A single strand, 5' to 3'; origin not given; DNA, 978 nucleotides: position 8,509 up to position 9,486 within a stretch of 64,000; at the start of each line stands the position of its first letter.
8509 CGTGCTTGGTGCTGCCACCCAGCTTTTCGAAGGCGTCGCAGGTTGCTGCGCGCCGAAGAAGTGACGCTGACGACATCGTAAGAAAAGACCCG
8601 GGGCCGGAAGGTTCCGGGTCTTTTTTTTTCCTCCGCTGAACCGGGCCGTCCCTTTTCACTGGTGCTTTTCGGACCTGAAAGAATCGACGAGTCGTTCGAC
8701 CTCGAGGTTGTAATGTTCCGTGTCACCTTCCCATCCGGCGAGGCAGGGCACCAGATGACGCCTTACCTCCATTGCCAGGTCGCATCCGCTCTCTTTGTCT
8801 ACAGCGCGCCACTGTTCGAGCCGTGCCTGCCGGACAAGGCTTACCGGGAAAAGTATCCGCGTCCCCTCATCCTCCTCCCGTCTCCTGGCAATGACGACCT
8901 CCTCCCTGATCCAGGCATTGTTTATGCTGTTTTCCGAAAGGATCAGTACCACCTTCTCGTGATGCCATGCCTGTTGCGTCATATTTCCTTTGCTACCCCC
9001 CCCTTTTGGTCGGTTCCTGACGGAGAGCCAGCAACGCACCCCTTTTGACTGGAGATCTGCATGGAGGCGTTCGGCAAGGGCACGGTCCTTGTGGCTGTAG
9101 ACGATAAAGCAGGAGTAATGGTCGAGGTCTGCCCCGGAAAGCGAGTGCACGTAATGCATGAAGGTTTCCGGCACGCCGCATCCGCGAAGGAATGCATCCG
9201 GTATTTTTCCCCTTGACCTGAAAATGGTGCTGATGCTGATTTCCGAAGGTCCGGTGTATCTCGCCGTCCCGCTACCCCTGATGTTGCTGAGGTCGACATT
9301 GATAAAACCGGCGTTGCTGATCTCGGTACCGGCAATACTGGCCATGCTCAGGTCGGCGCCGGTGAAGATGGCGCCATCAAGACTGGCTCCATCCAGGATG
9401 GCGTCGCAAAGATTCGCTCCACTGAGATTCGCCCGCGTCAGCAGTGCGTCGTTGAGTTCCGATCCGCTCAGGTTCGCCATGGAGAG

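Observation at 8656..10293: Single-gene pentapeptide-repeat plus TIR fusion: candidate undescribed NADase-type defence / abortive-infection module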

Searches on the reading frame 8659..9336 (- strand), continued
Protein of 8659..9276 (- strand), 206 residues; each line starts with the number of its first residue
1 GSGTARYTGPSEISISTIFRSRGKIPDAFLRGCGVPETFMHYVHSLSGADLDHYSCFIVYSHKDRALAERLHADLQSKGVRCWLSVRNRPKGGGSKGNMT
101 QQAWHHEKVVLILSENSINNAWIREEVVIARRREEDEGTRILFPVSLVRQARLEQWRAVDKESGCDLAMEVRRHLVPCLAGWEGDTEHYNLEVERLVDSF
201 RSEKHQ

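Call 65: search_solved_structures(query=A3, max_evalue=0.01, show_alignments=5)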
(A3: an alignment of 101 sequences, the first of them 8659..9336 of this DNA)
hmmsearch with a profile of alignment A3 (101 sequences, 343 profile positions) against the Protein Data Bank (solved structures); distinct sequences matched with E-value up to 0.01: 57.
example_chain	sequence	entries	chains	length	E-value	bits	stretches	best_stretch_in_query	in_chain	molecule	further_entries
4yfo_A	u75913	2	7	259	2.3e-38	135.5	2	29-152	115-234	beta1_ex1 | 6beta1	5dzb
3du1_X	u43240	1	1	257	1.1e-37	133.3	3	30-135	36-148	All3740 protein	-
4yc5_A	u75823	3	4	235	2.3e-37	132.2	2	29-152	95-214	beta1 | beta1 protein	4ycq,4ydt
5dn0_A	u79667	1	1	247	7e-36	127.3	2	30-151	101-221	beta1 t1555 loop variant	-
5dra_A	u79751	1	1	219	5.5e-34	121.1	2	28-124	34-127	3beta1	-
4yei_A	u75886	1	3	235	7.8e-34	120.6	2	28-120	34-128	beta1mut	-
5dqa_A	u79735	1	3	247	9.6e-33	117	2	27-124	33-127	t3284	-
5dns_A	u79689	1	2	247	2.2e-32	115.8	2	26-127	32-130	t1428 beta1 loop design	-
5di5_A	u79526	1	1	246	9.7e-32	113.7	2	26-124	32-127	beta1 t801 loop variant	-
2j8k_A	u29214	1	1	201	9.4e-31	110.4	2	27-135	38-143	NP275-NP276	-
9ngw_A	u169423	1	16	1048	1.2e-22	83.8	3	27-135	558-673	IcmE (DotG)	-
7muc_AG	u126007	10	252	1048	1.2e-22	83.8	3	27-135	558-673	IcmE protein | IcmE (DotG)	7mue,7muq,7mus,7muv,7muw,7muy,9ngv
2f3l_A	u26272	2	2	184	5.8e-20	75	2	29-122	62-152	RFR-Domain | pentapeptide repeat protein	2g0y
6omx_A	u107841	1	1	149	1.1e-15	60.9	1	38-129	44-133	Alr5209 protein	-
2o6w_A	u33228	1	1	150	1.3e-14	57.4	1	29-118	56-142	Repeat Five Residue (Rfr) protein or pentapeptide repeat protein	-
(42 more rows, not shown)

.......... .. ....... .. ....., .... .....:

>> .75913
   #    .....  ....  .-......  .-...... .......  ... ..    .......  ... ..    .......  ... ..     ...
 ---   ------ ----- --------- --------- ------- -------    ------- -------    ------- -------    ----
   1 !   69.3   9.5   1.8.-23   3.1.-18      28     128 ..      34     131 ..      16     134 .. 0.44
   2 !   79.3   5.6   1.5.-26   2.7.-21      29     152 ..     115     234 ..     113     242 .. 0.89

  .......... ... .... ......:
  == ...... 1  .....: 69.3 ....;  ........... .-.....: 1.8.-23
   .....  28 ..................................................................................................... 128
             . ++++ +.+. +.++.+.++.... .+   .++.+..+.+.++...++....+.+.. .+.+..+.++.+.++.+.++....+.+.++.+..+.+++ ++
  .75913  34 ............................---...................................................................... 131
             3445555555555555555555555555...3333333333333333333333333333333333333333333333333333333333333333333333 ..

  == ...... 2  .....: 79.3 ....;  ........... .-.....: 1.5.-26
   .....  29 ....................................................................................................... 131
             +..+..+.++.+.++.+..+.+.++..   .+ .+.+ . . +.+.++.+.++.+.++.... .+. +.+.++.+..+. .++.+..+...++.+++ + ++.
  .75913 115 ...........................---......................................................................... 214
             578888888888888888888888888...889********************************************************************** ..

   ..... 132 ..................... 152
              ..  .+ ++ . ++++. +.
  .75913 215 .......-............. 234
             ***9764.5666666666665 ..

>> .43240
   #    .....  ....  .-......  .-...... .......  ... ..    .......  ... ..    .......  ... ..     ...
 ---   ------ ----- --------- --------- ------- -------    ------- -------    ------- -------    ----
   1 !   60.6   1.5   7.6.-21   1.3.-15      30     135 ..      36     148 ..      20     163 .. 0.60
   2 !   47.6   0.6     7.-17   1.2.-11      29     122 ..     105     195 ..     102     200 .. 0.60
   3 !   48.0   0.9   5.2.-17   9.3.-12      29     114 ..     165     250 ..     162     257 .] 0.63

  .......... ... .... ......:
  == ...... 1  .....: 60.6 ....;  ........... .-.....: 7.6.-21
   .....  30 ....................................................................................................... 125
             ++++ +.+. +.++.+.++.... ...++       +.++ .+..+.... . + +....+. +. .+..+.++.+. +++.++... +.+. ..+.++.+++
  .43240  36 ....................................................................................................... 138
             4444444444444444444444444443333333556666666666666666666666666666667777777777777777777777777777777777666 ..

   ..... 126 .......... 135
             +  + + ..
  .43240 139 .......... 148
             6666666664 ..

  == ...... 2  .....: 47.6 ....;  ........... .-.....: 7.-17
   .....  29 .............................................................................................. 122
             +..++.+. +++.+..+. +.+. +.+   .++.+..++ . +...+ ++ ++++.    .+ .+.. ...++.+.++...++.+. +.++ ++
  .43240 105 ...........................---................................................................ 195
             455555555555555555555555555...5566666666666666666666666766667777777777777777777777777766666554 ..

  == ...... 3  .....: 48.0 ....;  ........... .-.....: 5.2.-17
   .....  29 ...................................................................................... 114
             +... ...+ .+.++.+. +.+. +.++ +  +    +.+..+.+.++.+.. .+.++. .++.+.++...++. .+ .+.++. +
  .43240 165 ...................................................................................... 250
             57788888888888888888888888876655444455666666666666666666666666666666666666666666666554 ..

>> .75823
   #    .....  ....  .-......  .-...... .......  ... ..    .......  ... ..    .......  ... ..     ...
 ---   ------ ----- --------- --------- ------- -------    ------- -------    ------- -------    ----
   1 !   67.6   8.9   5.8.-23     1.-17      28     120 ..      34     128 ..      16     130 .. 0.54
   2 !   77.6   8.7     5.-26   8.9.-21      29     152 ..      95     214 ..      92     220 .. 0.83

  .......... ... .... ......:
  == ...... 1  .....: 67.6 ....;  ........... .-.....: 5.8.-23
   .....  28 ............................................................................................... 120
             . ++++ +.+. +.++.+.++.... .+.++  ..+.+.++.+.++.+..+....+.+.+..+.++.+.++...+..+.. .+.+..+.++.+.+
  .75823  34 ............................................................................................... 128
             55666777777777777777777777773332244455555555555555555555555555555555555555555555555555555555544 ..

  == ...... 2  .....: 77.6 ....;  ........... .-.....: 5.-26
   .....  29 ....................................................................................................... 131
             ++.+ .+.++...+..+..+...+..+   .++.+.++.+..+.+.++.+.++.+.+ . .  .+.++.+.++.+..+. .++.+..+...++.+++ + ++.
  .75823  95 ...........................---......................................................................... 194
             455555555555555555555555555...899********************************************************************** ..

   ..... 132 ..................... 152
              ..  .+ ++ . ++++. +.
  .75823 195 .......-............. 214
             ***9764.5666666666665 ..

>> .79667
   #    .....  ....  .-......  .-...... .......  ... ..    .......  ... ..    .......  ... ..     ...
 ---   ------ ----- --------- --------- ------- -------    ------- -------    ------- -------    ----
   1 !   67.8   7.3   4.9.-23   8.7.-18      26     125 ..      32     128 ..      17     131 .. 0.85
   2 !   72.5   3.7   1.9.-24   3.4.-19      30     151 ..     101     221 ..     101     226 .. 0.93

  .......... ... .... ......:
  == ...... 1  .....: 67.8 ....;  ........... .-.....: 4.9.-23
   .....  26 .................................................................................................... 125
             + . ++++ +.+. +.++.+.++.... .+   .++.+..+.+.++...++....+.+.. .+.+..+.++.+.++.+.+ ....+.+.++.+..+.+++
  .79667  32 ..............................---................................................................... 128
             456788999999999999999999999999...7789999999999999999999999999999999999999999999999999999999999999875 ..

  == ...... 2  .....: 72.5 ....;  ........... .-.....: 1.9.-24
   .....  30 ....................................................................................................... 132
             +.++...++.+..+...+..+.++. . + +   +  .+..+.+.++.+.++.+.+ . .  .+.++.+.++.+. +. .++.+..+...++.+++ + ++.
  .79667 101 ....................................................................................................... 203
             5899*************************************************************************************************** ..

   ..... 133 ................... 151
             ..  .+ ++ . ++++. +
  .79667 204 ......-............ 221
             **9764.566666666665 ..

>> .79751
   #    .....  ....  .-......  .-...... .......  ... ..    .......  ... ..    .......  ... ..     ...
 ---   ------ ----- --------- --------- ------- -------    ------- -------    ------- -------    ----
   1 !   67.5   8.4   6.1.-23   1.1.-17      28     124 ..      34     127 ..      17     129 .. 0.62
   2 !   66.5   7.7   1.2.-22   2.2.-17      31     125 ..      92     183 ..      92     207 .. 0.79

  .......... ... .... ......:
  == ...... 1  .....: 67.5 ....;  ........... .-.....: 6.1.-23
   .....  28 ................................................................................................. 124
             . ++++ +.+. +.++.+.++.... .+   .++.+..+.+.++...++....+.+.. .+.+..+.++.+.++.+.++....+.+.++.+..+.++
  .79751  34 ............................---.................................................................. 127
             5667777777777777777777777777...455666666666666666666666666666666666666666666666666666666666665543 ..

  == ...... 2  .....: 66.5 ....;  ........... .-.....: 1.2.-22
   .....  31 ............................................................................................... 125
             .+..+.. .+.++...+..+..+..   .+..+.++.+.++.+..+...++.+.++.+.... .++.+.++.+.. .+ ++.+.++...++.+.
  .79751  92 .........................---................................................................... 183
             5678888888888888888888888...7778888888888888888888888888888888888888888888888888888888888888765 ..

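Call 72: list_cluster_members(proteins=[P0017, P0084, P0073, P0107, P0028, P0048, P0064, P0085, P0093, P0101])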
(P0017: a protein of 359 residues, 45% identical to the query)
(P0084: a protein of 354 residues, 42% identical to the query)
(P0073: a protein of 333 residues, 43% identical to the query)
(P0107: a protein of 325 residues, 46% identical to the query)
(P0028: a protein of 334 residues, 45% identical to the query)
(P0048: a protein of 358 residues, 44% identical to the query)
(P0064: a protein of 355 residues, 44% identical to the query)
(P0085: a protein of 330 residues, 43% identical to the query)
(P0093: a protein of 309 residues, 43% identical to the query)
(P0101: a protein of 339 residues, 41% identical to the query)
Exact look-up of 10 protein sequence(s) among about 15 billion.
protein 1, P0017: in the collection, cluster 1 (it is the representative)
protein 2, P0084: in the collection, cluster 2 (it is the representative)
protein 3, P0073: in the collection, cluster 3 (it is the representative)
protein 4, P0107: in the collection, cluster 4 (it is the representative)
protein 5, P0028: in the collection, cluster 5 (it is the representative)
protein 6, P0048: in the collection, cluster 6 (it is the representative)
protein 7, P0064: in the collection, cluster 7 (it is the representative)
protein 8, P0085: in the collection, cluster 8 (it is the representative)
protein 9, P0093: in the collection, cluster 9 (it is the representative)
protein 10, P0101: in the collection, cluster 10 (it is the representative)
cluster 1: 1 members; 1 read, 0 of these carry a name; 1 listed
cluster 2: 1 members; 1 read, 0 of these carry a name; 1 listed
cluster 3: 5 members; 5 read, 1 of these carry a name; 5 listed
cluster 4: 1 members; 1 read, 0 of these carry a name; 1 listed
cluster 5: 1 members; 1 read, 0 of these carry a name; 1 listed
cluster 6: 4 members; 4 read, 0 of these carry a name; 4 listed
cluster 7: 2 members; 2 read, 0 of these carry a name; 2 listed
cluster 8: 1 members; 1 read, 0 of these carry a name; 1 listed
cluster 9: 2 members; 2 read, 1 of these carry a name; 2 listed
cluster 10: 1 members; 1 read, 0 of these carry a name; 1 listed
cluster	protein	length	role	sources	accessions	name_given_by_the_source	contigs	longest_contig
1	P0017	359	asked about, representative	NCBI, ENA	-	-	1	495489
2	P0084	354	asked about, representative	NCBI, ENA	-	-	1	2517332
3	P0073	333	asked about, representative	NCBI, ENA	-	-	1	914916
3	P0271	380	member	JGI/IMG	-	hypothetical protein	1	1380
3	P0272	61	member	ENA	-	-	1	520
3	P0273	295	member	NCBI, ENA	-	-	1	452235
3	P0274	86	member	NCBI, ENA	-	-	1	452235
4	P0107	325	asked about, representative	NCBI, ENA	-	-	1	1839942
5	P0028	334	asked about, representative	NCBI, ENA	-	-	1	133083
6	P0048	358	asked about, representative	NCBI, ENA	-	-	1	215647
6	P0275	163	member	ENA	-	-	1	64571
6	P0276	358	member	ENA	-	-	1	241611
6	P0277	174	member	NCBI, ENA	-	-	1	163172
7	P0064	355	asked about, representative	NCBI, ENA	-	-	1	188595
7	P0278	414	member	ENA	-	-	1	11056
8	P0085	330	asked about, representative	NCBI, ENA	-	-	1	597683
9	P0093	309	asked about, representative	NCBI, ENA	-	-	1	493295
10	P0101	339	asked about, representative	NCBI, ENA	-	-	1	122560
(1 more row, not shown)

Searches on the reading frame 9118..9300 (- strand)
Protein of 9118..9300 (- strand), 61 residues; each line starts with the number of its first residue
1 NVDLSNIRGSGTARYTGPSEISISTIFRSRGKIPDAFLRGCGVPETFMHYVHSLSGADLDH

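Call 59: search_protein_representatives(alignment_id=A4)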
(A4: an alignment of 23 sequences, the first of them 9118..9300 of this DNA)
Query: 23 sequences, 61 profile positions. Proteins with E-value up to 0.001 (for the whole library): 3277; up to 1e-10: 1784; up to 1e-30: 0. The best 150 are listed.
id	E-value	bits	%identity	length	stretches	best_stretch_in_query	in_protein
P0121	1.5e-30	120.7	-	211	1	1-61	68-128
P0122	1.9e-30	120.3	-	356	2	17-61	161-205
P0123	6.2e-30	118.7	-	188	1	1-61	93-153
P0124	6.8e-30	118.6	-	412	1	1-61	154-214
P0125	6.8e-30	118.6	-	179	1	1-61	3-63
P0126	1.9e-29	117.1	-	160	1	1-58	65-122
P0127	2.7e-29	116.6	-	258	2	17-61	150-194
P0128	3.4e-29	116.3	-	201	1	1-61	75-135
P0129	7.4e-29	115.2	-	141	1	1-61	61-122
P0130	9.8e-29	114.8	-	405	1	2-61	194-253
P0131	1.5e-28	114.3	-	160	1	2-61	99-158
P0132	1.7e-28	114.1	-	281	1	1-61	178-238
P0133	2.4e-28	113.6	-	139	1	2-61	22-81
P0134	4.3e-28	112.8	-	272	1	1-61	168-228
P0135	5.1e-28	112.5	-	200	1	1-61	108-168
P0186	4.8e-25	103.0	-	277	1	1-58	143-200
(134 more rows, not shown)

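Call 61: search_protein_families(library=pfam, alignment_id=A6, max_evalue=0.0001)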
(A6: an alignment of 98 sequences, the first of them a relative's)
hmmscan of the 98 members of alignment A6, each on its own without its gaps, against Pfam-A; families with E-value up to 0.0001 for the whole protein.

A. member 1, P0122 (356 aa): 3 families
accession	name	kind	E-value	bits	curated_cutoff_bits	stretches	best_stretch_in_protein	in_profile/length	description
PF13676.11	TIR_2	-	1.5e-40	138.9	28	2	209-312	2-107/122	TIR domain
PF01582.25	TIR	-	2.7e-18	66.8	21.3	2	206-299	2-96/179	TIR domain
PF08937.16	ThsB_TIR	-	7.3e-14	52.4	21.2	2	40-115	1-85/100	Thoeris protein ThsB, TIR-like domain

B. families by the number of members that match (of 98 scanned): 9 families
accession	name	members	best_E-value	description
PF00805.28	Pentapeptide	92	2.7e-56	Pentapeptide repeats (8 copies)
PF13676.11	TIR_2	69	1.5e-40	TIR domain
PF13599.13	Pentapeptide_4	69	5.4e-30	Pentapeptide repeat region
PF13576.12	Pentapeptide_3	69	5.8e-18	Pentapeptide repeats (9 copies)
PF01582.25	TIR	38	2.7e-18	TIR domain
PF08937.16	ThsB_TIR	27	7.3e-14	Thoeris protein ThsB, TIR-like domain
PF25296.1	Decapeptide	14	4.3e-11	Decapeptide repeat region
PF19960.5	EAD7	1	1.9e-19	Effector-associated domain 7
PF18998.6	Flg_new_2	1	2.6e-07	Divergent InlB B-repeat domain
